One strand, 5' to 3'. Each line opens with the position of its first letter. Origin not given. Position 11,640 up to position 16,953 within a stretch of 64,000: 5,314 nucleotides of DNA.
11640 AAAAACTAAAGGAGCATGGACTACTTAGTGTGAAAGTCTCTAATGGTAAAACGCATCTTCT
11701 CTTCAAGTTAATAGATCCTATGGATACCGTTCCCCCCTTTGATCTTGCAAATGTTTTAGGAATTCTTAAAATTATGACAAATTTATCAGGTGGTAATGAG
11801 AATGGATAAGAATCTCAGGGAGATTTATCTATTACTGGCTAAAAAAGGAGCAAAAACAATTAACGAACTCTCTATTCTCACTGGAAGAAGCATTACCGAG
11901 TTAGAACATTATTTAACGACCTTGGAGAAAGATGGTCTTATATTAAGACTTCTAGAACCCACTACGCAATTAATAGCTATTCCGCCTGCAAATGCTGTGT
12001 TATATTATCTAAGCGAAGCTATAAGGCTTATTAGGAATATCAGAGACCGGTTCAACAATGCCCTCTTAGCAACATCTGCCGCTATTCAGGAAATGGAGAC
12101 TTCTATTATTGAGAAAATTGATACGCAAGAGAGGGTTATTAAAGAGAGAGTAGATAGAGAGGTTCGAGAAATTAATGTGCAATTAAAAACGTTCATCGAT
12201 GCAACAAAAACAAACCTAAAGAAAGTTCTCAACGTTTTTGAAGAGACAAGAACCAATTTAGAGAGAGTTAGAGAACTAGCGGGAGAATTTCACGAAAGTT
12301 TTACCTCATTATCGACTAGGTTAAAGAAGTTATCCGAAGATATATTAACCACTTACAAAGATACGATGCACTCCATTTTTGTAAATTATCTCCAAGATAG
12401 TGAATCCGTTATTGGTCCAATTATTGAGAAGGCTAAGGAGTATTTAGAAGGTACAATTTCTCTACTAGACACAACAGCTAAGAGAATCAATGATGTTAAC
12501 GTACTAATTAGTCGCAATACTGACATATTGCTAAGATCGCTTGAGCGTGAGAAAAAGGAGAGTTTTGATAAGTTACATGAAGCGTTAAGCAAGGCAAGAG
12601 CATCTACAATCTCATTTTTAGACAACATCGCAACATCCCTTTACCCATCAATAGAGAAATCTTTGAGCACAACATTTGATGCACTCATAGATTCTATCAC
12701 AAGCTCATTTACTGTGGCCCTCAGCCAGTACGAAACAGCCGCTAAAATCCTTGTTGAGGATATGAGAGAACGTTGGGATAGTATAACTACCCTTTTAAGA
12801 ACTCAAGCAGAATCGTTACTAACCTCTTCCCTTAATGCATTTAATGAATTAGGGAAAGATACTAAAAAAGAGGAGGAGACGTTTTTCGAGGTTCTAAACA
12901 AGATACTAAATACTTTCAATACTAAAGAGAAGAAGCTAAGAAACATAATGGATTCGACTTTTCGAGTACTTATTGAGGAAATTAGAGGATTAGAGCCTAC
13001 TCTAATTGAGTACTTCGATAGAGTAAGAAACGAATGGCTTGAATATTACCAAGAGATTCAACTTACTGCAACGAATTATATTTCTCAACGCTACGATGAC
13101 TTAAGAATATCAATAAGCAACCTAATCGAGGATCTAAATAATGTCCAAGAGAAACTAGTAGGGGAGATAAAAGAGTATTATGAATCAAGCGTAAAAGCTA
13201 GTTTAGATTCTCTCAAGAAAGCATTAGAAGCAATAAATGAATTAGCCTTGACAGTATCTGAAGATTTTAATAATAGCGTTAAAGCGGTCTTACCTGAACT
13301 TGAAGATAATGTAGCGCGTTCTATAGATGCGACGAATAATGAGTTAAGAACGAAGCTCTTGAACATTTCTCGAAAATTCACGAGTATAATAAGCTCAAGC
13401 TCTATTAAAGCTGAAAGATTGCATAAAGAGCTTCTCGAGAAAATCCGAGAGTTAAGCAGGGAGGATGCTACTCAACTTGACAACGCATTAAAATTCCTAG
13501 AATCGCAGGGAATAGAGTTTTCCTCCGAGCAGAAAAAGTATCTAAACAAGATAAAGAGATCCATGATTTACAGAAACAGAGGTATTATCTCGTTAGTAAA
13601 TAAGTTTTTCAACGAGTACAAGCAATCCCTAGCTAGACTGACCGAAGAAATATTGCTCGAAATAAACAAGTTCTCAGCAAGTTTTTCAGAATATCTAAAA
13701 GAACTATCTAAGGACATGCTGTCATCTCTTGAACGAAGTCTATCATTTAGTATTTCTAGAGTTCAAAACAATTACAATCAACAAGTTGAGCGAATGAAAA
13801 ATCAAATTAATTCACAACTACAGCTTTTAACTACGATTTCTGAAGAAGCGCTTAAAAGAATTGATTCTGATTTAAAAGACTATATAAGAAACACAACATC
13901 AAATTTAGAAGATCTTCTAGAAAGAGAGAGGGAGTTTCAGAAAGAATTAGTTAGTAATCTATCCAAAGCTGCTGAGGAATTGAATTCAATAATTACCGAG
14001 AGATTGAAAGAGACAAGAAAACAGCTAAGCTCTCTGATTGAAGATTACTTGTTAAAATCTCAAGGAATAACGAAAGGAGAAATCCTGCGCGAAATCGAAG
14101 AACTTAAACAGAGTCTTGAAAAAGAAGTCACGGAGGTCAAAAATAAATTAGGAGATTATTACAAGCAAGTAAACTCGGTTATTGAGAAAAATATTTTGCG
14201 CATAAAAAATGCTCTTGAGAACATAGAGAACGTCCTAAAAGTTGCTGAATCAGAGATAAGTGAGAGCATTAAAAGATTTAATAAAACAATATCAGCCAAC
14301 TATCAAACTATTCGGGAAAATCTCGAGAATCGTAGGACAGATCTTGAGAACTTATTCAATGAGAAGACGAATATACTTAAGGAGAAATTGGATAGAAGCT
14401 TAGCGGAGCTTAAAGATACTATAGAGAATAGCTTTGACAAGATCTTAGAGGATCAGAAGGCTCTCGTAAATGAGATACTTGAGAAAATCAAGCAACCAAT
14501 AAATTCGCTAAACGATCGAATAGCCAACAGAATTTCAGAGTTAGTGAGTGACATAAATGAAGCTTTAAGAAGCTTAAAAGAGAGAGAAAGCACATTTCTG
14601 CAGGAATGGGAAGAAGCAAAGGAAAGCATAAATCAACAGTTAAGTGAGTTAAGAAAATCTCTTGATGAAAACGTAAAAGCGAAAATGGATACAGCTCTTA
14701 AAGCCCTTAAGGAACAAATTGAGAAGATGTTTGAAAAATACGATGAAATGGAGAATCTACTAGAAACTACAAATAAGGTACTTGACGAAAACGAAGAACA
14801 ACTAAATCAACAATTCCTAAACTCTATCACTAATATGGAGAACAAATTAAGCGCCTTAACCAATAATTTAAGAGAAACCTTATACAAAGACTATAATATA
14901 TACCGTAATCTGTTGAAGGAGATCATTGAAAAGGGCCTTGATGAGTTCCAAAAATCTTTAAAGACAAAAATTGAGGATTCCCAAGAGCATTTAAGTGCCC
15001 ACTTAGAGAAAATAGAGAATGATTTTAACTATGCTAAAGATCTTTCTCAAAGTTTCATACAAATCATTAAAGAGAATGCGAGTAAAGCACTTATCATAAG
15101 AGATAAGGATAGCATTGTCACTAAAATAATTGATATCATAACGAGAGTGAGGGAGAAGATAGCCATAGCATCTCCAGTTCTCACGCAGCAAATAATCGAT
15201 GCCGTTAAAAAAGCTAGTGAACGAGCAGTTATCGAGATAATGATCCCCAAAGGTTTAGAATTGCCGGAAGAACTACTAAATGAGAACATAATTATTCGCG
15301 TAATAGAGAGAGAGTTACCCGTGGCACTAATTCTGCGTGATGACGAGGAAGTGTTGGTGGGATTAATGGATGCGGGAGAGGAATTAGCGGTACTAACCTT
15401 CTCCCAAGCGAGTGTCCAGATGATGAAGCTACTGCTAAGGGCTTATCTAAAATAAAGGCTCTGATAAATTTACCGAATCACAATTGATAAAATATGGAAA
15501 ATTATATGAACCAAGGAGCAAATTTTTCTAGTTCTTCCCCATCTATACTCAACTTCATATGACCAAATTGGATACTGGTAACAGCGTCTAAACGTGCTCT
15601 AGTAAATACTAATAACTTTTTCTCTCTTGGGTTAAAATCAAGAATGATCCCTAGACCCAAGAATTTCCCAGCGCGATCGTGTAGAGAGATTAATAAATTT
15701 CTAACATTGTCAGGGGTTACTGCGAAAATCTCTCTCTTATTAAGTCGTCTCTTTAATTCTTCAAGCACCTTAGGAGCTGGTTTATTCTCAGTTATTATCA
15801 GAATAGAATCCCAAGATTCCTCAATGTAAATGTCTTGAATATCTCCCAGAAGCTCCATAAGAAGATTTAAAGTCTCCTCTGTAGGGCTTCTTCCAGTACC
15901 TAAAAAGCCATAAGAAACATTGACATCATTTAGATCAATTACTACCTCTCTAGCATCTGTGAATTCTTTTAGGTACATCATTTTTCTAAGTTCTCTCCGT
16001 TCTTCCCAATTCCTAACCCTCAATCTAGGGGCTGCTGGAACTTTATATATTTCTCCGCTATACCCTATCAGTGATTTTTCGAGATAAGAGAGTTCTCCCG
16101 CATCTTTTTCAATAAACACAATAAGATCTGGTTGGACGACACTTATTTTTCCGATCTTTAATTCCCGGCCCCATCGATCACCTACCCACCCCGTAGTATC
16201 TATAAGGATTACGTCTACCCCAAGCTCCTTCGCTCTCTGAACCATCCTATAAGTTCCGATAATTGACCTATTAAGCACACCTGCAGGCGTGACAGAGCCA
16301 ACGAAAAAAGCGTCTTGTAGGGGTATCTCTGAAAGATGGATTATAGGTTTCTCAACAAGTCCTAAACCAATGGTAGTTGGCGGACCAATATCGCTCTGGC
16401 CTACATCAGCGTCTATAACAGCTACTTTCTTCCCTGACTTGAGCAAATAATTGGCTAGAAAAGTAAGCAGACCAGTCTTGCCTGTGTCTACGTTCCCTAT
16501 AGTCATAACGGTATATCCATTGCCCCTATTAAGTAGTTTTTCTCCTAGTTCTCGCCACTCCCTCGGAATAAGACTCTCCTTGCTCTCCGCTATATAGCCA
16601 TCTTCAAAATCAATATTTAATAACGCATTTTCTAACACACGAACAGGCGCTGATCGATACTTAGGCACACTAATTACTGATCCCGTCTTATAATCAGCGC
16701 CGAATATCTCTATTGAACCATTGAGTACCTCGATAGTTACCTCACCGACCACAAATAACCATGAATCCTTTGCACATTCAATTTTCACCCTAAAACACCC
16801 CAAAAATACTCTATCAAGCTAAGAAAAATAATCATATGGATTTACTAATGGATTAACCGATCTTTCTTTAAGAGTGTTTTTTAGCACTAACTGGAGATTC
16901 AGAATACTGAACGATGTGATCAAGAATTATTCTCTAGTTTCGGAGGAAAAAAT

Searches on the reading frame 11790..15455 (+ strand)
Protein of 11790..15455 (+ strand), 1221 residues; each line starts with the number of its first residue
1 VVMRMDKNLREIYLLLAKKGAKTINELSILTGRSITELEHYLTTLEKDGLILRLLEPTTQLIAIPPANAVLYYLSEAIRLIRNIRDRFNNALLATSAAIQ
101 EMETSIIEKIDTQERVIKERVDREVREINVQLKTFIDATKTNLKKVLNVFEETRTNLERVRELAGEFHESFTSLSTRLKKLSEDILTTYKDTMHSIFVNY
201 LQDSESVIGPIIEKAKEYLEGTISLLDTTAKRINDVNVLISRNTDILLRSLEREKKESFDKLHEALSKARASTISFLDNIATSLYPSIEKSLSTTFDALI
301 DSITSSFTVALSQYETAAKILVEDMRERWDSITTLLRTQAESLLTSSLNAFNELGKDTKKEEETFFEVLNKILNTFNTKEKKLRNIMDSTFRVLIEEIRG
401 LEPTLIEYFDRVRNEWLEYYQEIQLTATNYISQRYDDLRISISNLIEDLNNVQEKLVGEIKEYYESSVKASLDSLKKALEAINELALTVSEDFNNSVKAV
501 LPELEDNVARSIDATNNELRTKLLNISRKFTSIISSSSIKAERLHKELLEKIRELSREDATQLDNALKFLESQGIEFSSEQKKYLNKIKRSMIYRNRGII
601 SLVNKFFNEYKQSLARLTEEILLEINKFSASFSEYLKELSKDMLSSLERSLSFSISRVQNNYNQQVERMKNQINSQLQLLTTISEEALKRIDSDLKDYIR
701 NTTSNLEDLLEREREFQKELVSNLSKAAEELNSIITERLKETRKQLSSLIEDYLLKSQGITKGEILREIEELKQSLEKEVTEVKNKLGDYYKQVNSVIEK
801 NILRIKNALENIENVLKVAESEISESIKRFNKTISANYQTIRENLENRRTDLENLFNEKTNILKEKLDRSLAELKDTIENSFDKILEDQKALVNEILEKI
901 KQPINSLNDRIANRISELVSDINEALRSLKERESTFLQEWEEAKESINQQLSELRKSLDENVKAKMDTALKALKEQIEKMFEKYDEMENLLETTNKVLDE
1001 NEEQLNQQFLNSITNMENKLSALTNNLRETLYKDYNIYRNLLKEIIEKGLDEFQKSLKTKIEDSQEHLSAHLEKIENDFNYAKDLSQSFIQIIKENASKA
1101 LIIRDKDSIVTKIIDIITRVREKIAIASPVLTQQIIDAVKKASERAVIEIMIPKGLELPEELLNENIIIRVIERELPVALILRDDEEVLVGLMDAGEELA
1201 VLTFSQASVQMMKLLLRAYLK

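Call 17: search_protein_families(library=pfam, proteins=[window:11790-15455:+], max_evalue=0.001)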
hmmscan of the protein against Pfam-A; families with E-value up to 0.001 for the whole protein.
window:11790-15455:+ (1221 aa): 8 families
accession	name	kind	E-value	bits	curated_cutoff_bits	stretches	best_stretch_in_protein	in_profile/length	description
PF01442.23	Apolipoprotein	-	2.4e-27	96.3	90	3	763-922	29-185/190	Apolipoprotein A1/A4/E domain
PF04513.17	Baculo_PEP_C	-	1.9e-10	41.4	38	0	921-1027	17-115/140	Baculovirus polyhedron envelope protein, PEP, C terminus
PF05478.16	Prominin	-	3.4e-10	39.1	34.3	2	674-911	164-402/799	Prominin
PF24564.1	DUF7605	-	1.4e-06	28.8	27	0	321-402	54-134/183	Domain of unknown function (DUF7605)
PF04108.17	ATG17_like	-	1.8e-05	24.9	43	0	662-956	29-293/355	Autophagy protein ATG17-like domain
PF02601.20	Exonuc_VII_L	-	3.2e-05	24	35.9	0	944-1086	142-276/315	Exonuclease VII, large subunit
PF20117.4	DUF6507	-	0.00039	21.4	25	0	154-224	12-68/120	Family of unknown function (DUF6507)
PF13412.12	HTH_24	-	0.00064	19.7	21.9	0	5-51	1-47/48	Winged helix-turn-helix DNA-binding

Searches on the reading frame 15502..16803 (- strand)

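Call 17: search_protein_families(library=pfam, proteins=[window:15502-16803:-], max_evalue=0.001)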
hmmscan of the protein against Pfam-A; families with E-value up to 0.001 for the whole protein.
window:15502-16803:- (433 aa): 4 families
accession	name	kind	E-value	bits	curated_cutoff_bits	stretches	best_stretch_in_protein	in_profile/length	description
PF16575.11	CLP1_P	-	4.8e-38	131.3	26.6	1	103-281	1-186/188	mRNA cleavage and polyadenylation factor CLP1 P-loop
PF03308.22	MeaB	-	7.6e-05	22.3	23.1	1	81-209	17-138/273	Methylmalonyl Co-A mutase-associated GTPase MeaB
PF00448.28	SRP54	-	0.00011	22.4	22.7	0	99-134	4-39/196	SRP54-type protein, GTPase domain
PF01656.29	CbiA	-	0.00032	21.1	25.4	1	106-137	9-40/125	CobQ/CobB/MinD/ParA nucleotide binding domain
